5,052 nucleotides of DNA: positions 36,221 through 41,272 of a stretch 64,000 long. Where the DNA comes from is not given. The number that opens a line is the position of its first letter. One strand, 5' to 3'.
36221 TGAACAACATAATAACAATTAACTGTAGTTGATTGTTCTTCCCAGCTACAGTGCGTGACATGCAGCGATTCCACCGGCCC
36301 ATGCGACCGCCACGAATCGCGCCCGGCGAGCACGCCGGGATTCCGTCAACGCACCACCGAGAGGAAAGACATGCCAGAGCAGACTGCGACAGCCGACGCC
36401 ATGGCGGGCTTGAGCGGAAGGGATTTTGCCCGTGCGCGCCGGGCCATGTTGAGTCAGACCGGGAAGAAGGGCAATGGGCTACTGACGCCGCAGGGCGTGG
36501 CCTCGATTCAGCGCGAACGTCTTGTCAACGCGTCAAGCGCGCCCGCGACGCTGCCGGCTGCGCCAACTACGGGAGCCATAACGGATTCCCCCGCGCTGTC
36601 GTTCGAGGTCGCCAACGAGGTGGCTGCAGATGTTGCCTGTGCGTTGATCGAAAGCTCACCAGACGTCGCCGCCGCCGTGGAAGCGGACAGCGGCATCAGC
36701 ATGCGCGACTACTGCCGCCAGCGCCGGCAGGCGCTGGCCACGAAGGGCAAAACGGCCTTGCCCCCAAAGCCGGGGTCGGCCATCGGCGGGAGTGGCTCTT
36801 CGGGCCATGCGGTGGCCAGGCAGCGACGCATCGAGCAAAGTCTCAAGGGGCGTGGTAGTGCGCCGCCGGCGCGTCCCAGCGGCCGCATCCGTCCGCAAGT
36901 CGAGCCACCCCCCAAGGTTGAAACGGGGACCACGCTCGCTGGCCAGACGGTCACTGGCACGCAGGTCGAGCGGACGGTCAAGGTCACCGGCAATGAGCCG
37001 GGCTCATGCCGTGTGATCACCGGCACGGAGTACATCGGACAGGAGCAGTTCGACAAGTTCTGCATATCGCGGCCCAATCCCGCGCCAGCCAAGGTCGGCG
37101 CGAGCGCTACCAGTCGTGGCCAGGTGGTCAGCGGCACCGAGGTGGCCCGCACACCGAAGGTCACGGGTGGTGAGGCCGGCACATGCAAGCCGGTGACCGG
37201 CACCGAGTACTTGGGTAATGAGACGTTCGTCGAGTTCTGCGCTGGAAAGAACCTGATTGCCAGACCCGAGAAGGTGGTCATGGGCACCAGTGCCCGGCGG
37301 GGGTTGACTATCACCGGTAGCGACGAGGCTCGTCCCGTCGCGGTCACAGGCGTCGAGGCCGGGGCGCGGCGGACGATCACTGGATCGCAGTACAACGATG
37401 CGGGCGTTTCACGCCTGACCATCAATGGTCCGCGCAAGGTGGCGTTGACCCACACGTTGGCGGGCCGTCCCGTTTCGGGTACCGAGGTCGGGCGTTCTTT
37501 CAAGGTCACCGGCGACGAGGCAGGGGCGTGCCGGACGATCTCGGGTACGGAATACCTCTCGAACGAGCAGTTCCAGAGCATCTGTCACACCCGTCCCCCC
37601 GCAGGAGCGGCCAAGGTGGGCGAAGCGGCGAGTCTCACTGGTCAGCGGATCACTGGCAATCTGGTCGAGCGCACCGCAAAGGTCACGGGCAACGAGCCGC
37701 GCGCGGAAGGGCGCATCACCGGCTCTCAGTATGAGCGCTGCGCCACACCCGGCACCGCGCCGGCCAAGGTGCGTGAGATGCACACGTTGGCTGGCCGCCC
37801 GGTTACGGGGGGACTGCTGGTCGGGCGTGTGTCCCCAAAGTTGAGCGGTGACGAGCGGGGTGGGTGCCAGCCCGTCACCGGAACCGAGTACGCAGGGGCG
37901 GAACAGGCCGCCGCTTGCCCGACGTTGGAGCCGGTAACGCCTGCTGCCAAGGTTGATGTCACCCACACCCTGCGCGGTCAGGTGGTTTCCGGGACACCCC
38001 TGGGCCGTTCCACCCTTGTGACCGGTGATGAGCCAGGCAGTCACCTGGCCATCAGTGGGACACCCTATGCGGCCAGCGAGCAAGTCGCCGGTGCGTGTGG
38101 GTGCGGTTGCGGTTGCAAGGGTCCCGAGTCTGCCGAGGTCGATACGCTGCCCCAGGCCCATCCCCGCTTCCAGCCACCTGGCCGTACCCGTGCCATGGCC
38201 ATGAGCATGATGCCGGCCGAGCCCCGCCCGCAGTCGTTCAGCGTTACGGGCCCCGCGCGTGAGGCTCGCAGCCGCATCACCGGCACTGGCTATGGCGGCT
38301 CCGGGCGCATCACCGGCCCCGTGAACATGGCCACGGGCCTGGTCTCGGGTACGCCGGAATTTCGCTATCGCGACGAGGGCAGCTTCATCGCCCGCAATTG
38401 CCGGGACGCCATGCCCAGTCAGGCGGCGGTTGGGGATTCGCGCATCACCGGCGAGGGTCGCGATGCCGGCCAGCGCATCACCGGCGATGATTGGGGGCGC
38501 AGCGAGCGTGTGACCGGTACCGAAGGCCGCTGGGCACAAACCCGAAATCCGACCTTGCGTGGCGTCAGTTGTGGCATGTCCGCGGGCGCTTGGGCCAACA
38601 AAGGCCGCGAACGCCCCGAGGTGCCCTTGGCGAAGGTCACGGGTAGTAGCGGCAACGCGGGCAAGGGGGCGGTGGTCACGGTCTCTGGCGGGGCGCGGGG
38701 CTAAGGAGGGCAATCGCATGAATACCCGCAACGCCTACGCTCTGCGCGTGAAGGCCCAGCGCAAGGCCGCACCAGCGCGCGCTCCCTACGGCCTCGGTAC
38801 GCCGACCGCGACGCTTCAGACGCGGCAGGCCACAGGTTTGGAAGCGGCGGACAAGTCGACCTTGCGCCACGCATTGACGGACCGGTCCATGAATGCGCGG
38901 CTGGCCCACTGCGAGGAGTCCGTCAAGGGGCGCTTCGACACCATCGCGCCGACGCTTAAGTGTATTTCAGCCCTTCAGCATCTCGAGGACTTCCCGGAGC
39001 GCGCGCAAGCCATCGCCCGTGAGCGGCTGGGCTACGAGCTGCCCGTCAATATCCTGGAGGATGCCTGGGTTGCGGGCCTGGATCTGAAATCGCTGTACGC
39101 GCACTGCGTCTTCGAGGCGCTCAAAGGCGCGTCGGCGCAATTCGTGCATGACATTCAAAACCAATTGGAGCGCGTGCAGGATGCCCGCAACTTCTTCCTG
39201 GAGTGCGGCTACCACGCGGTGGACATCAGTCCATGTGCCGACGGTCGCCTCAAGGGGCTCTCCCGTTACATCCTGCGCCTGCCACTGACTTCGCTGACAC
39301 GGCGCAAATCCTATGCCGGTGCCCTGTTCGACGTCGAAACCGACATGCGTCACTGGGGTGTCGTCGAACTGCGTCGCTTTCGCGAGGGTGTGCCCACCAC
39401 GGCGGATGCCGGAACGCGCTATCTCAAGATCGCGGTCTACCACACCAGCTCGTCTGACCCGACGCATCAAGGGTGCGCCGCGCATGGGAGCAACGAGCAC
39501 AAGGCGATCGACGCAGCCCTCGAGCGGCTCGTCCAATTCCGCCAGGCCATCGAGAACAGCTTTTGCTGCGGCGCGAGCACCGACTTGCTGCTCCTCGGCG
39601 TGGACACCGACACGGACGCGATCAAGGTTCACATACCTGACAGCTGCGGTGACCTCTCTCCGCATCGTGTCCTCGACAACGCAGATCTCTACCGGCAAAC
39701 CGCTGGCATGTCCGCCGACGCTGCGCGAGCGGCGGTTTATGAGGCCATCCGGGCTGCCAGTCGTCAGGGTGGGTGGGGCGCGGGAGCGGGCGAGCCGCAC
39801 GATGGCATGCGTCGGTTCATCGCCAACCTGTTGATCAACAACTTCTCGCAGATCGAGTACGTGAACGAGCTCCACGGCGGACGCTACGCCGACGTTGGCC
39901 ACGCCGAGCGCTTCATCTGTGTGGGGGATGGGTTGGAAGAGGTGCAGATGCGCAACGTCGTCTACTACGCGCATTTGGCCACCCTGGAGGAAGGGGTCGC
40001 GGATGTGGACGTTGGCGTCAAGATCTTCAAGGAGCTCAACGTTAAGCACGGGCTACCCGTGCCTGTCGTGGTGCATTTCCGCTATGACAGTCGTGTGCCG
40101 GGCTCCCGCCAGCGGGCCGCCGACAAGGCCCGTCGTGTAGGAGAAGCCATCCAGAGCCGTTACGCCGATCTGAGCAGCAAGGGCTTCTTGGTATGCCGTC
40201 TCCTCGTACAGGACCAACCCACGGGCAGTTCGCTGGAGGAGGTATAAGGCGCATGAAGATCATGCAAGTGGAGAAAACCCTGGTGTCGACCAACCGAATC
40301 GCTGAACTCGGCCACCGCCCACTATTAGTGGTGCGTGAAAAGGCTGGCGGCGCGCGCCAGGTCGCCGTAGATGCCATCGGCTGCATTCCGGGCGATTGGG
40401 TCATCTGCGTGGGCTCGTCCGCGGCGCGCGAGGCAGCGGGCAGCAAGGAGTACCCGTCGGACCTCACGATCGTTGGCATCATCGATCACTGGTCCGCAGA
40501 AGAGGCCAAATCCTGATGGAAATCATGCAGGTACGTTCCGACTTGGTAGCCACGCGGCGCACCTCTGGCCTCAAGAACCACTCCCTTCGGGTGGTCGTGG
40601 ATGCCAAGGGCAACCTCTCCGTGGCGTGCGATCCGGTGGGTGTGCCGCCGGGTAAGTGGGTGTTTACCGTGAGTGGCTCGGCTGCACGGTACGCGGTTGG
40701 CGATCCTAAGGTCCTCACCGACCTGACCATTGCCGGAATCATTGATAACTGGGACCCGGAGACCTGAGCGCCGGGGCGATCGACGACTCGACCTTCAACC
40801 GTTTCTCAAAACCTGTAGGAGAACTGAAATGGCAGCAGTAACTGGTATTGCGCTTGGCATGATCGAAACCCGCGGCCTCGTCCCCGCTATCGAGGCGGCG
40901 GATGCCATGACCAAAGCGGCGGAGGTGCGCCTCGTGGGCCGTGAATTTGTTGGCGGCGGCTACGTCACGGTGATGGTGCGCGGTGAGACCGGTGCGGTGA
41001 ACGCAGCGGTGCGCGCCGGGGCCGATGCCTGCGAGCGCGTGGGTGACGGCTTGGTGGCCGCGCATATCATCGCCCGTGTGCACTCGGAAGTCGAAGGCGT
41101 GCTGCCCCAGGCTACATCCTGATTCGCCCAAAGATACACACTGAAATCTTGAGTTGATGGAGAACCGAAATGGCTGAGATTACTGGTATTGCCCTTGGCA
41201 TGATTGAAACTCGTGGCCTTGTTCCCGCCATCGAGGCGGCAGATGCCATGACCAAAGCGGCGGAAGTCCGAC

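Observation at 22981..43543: Carboxysome operon without its own Rubisco, next to a form IAq-like Rubisco with cbbQO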

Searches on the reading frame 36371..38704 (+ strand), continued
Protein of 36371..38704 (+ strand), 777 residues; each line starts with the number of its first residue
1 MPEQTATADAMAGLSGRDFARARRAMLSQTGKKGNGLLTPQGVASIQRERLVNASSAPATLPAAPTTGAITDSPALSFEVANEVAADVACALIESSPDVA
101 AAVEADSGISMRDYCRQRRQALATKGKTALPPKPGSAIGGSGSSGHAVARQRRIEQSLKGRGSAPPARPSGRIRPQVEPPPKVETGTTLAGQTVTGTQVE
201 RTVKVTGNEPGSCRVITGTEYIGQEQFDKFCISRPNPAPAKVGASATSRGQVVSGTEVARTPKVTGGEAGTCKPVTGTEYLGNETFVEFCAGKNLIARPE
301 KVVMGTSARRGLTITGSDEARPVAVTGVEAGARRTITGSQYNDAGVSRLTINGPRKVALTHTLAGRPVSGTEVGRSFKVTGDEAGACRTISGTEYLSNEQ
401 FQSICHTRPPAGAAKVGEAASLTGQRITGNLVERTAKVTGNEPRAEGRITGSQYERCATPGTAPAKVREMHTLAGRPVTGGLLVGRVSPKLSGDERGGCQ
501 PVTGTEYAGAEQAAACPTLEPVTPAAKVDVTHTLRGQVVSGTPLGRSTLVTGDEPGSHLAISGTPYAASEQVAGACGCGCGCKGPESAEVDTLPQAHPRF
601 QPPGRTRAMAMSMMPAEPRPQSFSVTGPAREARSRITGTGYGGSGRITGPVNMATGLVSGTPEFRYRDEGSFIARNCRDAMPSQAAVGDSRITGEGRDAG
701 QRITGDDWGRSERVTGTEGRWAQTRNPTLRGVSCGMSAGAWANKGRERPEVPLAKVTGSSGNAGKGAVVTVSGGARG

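Call 56: find_encoding_contigs(protein=P0048, flank=10000, max_places=1)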
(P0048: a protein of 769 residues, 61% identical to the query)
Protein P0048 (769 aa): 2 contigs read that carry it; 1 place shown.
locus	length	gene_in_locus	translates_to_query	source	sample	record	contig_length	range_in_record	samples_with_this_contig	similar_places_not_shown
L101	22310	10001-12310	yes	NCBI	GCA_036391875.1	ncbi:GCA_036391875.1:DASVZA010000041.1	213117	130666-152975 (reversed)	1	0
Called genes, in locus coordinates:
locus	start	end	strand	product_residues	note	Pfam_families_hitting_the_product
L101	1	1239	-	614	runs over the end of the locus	PF00890:FAD_binding_2, PF01266:DAO (faint), PF02910:Succ_DH_flav_C (weak)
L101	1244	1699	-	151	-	PF00037:Fer4 (weak), PF12797:Fer4_2 (faint), PF12837:Fer4_6 (faint), PF13237:Fer4_10 (weak), PF12838:Fer4_7, PF13187:Fer4_9, PF00037:Fer4 (weak), PF12139:APS-reductase_C, +5 more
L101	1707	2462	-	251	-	-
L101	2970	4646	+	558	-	PF00662:Proton_antipo_N, PF00361:Proton_antipo_M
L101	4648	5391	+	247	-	-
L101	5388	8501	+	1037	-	PF10070:DabA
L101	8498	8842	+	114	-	PF00543:P-II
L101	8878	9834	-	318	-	PF00126:HTH_1, PF03466:LysR_substrate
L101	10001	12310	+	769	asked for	PF12288:CsoS2_M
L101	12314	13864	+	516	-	PF20687:CsoSCA_N, PF20686:CsoSCA_cat, PF08936:CsoSCA_C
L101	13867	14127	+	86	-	PF03319:EutN_CcmL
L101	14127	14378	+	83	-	PF03319:EutN_CcmL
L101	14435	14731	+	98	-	PF00936:BMC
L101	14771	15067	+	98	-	PF00936:BMC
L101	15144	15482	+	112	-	PF00936:BMC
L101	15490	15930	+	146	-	PF00210:Ferritin, PF02915:Rubrerythrin (weak)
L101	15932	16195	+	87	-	-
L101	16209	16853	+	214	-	PF01656:CbiA, PF07015:VirC1 (weak), PF09140:MipZ (faint), PF10609:ParA, PF13614:AAA_31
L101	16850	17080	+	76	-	-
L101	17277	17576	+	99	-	-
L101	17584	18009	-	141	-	-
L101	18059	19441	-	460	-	PF00364:Biotin_lipoyl (faint), PF25984:BSH_YknX (weak), PF26077:BSH_Fcp1 (faint), PF25994:HH_AprE, PF26002:Beta-barrel_AprE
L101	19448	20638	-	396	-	PF06722:EryCIII-like_C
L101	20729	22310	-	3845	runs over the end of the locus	PF26363:Phospholipase-like, PF00353:HemolysinCabind, PF26745:SPM, PF00353:HemolysinCabind, PF05345:He_PIG, PF17963:Big_9, PF05345:He_PIG, PF17803:Cadherin_4, +8 more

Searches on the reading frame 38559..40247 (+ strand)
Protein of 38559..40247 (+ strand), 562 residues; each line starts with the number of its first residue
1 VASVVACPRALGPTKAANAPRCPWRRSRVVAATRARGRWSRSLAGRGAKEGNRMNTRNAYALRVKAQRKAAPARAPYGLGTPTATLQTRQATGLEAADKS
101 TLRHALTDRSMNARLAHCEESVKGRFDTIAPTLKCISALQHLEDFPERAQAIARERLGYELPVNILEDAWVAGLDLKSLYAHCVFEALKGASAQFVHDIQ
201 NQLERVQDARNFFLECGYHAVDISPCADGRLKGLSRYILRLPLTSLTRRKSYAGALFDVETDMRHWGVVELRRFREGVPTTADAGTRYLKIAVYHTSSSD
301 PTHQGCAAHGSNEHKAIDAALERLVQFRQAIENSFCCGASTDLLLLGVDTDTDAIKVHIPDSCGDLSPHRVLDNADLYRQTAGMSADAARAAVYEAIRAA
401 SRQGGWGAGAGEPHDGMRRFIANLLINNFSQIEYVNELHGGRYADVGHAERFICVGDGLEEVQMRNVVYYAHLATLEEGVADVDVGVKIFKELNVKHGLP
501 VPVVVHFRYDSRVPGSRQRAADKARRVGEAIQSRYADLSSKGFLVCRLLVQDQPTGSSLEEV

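Call 5: search_protein_families(library=pfam, proteins=[window:38559-40247:+])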
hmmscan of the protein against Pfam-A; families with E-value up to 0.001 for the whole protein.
window:38559-40247:+ (562 aa): 3 families
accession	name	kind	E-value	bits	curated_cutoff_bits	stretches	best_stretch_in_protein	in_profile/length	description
PF20686.2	CsoSCA_cat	-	3.6e-112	374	21.5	1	209-448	2-236/236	Carboxysome Shell Carbonic Anhydrase, catalytic domain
PF08936.15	CsoSCA_C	-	7.6e-48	161.6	26.1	1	449-562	1-114/118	Carboxysome Shell Carbonic Anhydrase, C-terminal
PF20687.2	CsoSCA_N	-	5.6e-36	123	27.5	1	104-195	1-92/93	Carboxysome Shell Carbonic Anhydrase, N-terminal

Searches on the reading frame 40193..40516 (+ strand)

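Call 5: search_protein_families(library=pfam, proteins=[window:40193-40516:+])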
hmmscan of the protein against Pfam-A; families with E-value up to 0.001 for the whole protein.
window:40193-40516:+ (107 aa): 1 family
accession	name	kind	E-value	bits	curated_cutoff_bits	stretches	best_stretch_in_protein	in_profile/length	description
PF03319.19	EutN_CcmL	-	9.1e-24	84.2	25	1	21-98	1-83/83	Ethanolamine utilisation protein EutN/carboxysome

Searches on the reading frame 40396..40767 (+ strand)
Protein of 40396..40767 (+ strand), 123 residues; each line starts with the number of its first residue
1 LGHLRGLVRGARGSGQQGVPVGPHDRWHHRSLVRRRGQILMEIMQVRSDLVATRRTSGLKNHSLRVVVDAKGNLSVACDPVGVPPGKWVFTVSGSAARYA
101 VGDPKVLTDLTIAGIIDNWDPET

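Call 5: search_protein_families(library=pfam, proteins=[window:40396-40767:+])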
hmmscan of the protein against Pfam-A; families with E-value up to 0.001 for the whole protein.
window:40396-40767:+ (123 aa): 1 family
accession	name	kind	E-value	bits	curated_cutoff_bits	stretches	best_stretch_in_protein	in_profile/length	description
PF03319.19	EutN_CcmL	-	2.9e-21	76.2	25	1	41-117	1-83/83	Ethanolamine utilisation protein EutN/carboxysome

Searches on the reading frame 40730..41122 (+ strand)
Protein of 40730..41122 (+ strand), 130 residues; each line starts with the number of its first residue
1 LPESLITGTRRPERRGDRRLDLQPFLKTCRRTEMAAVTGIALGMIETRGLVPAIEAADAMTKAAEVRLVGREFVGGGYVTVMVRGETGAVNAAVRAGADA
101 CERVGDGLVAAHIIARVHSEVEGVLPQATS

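Call 5: search_protein_families(library=pfam, proteins=[window:40730-41122:+])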
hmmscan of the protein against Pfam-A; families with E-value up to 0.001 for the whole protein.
window:40730-41122:+ (130 aa): 1 family
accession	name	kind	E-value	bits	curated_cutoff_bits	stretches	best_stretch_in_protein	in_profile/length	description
PF00936.24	BMC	-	1.8e-25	89.2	24.5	1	41-116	1-74/75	BMC domain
